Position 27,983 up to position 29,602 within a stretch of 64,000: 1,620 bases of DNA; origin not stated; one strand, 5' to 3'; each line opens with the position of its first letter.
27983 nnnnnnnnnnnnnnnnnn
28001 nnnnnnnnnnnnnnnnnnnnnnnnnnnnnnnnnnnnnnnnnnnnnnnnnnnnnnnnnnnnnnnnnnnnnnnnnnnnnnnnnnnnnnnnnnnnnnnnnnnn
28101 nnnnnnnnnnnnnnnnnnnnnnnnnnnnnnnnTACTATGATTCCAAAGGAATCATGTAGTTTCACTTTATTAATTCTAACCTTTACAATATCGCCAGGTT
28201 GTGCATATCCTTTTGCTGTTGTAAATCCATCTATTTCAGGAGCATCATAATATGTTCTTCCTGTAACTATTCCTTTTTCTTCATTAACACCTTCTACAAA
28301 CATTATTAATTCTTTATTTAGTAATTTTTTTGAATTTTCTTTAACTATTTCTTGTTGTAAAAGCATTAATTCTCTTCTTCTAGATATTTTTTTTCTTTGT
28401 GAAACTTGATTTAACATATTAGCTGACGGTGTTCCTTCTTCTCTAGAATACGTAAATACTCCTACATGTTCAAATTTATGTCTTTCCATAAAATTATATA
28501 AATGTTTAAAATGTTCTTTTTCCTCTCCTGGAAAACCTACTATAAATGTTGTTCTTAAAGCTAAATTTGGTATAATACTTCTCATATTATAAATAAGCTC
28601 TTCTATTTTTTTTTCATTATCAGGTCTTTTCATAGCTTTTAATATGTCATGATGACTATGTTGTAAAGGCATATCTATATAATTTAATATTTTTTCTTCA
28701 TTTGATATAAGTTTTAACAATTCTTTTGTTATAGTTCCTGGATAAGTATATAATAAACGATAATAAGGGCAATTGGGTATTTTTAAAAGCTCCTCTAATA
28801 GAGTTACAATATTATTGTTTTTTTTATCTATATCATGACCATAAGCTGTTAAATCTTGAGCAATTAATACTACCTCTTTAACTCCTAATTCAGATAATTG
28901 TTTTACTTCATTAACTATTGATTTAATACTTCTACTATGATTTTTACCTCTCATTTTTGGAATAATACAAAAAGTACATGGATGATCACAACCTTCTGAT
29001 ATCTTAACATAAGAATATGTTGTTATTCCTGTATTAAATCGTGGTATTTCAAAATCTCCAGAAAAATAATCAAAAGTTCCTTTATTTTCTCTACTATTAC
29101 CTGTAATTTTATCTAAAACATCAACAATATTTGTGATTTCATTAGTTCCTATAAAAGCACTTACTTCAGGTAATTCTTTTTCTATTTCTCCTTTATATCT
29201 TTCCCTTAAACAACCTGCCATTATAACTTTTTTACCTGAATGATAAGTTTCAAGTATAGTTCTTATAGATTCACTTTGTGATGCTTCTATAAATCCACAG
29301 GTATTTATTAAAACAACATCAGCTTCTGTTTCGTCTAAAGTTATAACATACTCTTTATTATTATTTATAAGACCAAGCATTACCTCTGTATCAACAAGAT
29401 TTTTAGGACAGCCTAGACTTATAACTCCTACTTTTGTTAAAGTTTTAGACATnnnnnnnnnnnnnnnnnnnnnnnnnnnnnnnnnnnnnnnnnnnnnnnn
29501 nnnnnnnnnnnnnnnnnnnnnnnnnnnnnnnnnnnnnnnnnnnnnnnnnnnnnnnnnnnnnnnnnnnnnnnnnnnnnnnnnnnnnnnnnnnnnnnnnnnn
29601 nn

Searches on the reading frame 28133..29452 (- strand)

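Call 25: search_protein_families(library=pfam, proteins=[window:28133-29452:-], max_evalue=0.001)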
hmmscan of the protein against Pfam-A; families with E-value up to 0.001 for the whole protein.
window:28133-29452:- (440 aa): 3 families
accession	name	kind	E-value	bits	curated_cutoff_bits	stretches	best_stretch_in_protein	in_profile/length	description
PF04055.27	Radical_SAM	-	5.1e-24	85.8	29.5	1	150-321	2-165/166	Radical SAM superfamily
PF00919.26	UPF0004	-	9.2e-22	77.3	27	1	7-102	1-98/98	Uncharacterized protein family UPF0004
PF18693.7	TRAM_2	-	1.7e-11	44.5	27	1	382-440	5-63/63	TRAM domain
